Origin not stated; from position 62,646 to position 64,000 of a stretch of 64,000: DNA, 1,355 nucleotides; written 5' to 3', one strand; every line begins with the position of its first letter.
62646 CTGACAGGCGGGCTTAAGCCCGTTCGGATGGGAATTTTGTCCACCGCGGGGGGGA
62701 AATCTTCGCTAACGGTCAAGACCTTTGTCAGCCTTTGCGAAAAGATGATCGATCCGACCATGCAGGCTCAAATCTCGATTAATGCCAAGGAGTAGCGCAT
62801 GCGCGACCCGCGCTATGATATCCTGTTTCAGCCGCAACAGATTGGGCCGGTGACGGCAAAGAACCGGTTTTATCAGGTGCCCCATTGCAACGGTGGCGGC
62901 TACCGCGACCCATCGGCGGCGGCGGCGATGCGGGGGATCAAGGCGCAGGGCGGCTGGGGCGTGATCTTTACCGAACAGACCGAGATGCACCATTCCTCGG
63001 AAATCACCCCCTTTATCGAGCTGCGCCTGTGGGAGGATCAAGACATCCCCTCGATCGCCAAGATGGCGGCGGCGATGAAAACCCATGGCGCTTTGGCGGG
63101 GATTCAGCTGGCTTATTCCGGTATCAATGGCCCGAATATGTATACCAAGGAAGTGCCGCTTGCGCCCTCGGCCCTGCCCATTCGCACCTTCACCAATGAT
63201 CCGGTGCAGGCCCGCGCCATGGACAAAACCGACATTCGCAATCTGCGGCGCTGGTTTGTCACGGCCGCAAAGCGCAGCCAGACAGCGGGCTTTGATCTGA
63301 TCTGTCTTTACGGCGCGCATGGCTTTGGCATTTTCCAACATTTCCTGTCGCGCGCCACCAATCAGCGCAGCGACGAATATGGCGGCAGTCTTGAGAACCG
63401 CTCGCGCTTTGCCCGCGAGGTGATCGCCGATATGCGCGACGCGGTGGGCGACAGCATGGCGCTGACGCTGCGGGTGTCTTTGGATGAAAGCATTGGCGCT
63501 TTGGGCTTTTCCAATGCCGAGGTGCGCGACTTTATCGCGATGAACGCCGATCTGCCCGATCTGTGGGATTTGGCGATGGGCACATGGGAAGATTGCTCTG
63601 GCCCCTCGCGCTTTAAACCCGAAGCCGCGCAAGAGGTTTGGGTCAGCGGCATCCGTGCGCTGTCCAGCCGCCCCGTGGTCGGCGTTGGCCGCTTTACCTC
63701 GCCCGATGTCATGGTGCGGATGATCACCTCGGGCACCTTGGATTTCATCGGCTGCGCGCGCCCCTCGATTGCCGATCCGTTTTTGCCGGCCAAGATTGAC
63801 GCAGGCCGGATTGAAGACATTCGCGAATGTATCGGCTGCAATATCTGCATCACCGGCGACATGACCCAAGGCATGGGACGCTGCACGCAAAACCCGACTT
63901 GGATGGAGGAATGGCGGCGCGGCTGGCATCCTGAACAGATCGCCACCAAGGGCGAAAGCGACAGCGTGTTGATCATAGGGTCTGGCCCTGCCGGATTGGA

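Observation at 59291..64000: Probable histamine/imidazole-4-acetate catabolic cluster using a dehydrogenase entry step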

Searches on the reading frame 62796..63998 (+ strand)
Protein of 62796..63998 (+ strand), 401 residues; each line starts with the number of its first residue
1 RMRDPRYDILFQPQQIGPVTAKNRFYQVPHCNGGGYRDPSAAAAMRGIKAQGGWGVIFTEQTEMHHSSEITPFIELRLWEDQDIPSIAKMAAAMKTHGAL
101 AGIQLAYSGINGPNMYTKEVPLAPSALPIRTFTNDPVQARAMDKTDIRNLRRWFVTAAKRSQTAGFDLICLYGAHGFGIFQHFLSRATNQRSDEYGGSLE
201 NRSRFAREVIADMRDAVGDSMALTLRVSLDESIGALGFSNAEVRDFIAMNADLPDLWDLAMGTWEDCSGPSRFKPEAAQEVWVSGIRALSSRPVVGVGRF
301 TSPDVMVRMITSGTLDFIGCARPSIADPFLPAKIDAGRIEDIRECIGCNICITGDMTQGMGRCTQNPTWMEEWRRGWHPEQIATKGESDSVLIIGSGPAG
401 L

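Call 4: search_protein_families(library=pfam, proteins=[window:62796-63998:+])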
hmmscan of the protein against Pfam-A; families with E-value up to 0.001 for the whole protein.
window:62796-63998:+ (401 aa): 1 family
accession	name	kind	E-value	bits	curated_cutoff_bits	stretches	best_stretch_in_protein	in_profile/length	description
PF00724.26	Oxidored_FMN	-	2.7e-67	227.9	27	1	10-338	2-339/342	NADH:flavin oxidoreductase / NADH oxidase family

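Call 5: search_protein_families(library=ncbifam, proteins=[window:62796-63998:+])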
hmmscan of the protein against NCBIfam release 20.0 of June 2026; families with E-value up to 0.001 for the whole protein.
window:62796-63998:+ (401 aa): 8 families
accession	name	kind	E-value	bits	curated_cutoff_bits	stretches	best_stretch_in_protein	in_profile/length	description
TIGR03997.1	mycofact_OYE_2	equivalog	3.9e-67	227.1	793.15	1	10-401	2-392/645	mycofactocin system FadH/OYE family oxidoreductase 2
NF041087.1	bile_acid_BaiCD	equivalog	3.9e-48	164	825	1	45-401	42-393/642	bile acid Fe-S flavoenzyme BaiCD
NF045592.1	bili_reduct_N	equivalog_domain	2.5e-42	145.4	425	1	10-363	2-360/363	bilirubin reductase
NF045599.1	bili_reduct_long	exception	3.2e-38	131.4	750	1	10-401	1-394/641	bilirubin reductase, long form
NF010047.0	PRK13523.1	equivalog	1e-37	130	431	1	10-333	5-319/339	NADPH dehydrogenase NamA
NF006101.0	PRK08255.1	equivalog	7.1e-34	117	1078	1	10-329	399-725/768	bifunctional salicylyl-CoA 5-hydroxylase/oxidoreductase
TIGR03996.1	mycofact_OYE_1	hypoth_equivalog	1.7e-30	106.2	627.9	1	48-401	42-385/633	mycofactocin system FadH/OYE family oxidoreductase 1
NF007899.0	PRK10605.1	subfamily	2.4e-21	76.4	403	1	9-334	5-337/365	N-ethylmaleimide reductase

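Call 6: search_solved_structures(query=window:62796-63998:+, show_alignments=3)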
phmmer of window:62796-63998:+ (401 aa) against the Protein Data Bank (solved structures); distinct sequences matched with E-value up to 0.001: 138 (the best 60 are shown).
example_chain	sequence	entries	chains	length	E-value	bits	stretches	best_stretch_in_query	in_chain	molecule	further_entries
6de6_A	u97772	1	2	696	1.2e-236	788.3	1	2-401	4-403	Histamine dehydrogenase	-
3k30_A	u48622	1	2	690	5.9e-155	519.3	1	6-401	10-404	Histamine dehydrogenase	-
6l6j_A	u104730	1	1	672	9e-125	419.9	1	2-401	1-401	Oxidored_FMN domain-containing protein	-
1djn_A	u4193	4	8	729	5.6e-111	374.4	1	3-400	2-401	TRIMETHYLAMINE DEHYDROGENASE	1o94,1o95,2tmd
1djq_A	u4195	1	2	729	1e-109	370.3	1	3-400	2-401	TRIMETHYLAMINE DEHYDROGENASE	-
6qkg_A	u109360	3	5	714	2.7e-31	112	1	47-401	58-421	NCR A | NCR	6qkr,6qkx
3krz_A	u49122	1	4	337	1.2e-30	109.9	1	9-329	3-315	NADH:flavin oxidoreductase/NADH oxidase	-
3kru_A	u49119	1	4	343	1.3e-30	109.8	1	9-329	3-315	NADH:flavin oxidoreductase/NADH oxidase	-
8uaj_A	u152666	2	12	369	5.9e-30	107.6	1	7-333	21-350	NADPH dehydrogenase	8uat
3hf3_A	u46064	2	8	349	9.8e-30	106.9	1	9-333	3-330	Chromate reductase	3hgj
3gr7_A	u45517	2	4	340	1.1e-28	103.4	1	9-332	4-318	NADPH dehydrogenase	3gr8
1ps9_A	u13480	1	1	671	5.6e-28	101.1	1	7-401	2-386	2,4-dienoyl-CoA reductase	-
7o0t_A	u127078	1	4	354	5.9e-28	101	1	10-334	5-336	NADH:flavin oxidoreductase/NADH oxidase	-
5nux_A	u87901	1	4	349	1.5e-27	99.6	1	9-333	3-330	Chromate reductase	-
8x0j_A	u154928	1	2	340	3e-27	98.7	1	9-331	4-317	NADPH dehydrogenase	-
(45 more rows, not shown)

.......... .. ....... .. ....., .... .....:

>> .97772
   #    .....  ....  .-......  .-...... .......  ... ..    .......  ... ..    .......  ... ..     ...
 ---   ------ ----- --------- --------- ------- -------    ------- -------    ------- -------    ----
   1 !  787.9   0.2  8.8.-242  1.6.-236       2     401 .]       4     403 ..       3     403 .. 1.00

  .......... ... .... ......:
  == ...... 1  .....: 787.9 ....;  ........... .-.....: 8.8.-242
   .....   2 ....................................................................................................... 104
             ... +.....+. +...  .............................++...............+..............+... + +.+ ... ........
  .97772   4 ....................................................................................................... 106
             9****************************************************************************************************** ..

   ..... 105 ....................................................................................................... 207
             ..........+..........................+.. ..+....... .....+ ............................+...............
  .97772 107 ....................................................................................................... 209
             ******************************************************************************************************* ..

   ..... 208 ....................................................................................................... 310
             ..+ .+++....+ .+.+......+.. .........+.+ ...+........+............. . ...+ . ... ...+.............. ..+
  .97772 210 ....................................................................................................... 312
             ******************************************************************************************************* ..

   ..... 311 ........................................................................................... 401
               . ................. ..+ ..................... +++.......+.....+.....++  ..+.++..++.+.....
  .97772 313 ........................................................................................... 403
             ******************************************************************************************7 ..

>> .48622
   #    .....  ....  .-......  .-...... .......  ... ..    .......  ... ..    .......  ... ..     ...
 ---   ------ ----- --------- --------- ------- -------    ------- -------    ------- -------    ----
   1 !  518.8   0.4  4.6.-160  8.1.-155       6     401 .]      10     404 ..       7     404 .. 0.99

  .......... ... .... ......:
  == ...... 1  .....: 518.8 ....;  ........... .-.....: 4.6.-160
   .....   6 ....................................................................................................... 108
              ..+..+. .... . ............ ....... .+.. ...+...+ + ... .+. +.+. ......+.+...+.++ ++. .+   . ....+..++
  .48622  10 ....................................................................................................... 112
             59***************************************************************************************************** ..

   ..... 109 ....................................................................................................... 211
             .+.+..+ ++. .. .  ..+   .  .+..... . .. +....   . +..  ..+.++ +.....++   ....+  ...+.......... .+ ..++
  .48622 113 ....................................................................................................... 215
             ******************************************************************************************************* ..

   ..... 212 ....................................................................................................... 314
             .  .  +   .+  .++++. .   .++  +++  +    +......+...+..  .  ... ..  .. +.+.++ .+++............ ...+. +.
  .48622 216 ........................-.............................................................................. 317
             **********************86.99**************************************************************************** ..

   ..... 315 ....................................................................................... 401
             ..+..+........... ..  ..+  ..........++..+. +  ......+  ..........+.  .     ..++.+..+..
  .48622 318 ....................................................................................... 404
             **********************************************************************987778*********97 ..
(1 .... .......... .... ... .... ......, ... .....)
